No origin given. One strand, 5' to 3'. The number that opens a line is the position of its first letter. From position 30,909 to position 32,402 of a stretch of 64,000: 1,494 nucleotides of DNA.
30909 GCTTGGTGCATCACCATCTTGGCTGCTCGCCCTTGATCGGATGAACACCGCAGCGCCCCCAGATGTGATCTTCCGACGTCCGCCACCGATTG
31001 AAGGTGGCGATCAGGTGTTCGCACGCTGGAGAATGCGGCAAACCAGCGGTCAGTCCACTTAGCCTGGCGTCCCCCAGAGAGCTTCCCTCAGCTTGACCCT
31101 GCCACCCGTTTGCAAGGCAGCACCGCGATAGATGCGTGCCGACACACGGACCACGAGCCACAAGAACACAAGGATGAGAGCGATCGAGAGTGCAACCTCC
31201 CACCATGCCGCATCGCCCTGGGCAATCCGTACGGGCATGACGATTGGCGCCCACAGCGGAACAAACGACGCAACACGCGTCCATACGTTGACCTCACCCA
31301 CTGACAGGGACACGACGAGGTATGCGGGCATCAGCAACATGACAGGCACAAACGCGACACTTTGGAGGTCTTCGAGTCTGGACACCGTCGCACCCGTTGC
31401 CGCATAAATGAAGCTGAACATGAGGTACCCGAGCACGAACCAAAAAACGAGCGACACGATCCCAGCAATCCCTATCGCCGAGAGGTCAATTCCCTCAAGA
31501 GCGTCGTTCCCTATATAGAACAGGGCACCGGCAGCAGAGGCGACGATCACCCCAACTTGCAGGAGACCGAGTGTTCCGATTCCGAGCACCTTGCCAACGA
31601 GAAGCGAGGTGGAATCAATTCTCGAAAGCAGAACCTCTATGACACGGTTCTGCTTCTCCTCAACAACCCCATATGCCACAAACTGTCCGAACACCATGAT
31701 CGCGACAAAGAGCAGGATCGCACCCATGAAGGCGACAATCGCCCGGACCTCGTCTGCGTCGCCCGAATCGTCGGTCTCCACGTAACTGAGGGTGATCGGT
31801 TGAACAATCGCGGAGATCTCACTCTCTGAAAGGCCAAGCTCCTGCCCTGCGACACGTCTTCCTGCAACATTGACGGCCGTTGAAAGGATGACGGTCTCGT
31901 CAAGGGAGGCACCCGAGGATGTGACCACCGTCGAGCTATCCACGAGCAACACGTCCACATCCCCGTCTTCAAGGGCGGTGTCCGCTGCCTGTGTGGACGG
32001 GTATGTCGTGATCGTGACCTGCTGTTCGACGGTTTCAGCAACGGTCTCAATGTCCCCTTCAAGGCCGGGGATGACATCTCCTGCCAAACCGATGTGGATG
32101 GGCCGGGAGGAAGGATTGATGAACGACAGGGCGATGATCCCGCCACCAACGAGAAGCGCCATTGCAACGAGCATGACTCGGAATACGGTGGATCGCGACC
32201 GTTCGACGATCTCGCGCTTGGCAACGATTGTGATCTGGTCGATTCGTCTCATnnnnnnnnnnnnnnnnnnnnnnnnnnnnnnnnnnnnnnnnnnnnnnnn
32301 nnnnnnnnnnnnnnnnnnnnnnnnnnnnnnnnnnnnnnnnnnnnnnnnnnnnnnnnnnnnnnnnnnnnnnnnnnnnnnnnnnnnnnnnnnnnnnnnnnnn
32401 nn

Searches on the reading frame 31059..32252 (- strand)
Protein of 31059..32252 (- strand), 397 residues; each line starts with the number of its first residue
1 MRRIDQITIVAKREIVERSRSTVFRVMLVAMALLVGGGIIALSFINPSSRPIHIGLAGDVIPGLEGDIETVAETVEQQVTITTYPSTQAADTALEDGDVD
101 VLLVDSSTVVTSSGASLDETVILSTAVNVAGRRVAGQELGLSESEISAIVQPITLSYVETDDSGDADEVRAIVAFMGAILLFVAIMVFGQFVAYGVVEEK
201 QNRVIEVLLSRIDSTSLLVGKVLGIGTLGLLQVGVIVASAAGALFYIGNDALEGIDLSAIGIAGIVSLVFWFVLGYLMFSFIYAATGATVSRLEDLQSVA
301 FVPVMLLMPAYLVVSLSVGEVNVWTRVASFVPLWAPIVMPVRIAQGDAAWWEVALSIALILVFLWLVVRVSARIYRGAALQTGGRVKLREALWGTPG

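Call 18: find_encoding_contigs(protein=window:31059-32252:-, flank=10000, max_places=1)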
Protein window:31059-32252:- (397 aa): 8 contigs read that carry it; 1 place shown.
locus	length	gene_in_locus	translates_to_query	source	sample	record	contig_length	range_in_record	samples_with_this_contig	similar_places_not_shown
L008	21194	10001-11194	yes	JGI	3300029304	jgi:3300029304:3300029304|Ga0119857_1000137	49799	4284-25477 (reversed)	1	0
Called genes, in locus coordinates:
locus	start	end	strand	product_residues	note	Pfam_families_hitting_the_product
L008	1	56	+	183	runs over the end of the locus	PF04542:Sigma70_r2, PF08281:Sigma70_r4_2, PF04545:Sigma70_r4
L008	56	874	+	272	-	-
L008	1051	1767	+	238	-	PF01048:PNP_UDP_1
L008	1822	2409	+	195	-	PF01323:DSBA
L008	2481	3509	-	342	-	-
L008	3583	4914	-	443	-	PF01546:Peptidase_M20, PF07687:M20_dimer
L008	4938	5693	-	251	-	PF01738:DLH, PF12146:Hydrolase_4 (faint)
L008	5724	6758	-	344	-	-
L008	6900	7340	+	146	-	-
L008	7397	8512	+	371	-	PF13946:DUF4214, PF03734:YkuD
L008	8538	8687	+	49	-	-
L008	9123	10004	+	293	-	PF00005:ABC_tran, PF13304:AAA_21, PF13732:DrrA1-3_C (weak)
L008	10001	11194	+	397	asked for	PF12698:ABC2_membrane_3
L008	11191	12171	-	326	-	PF09995:MPAB_Lcp_cat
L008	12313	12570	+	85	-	PF01176:eIF-1a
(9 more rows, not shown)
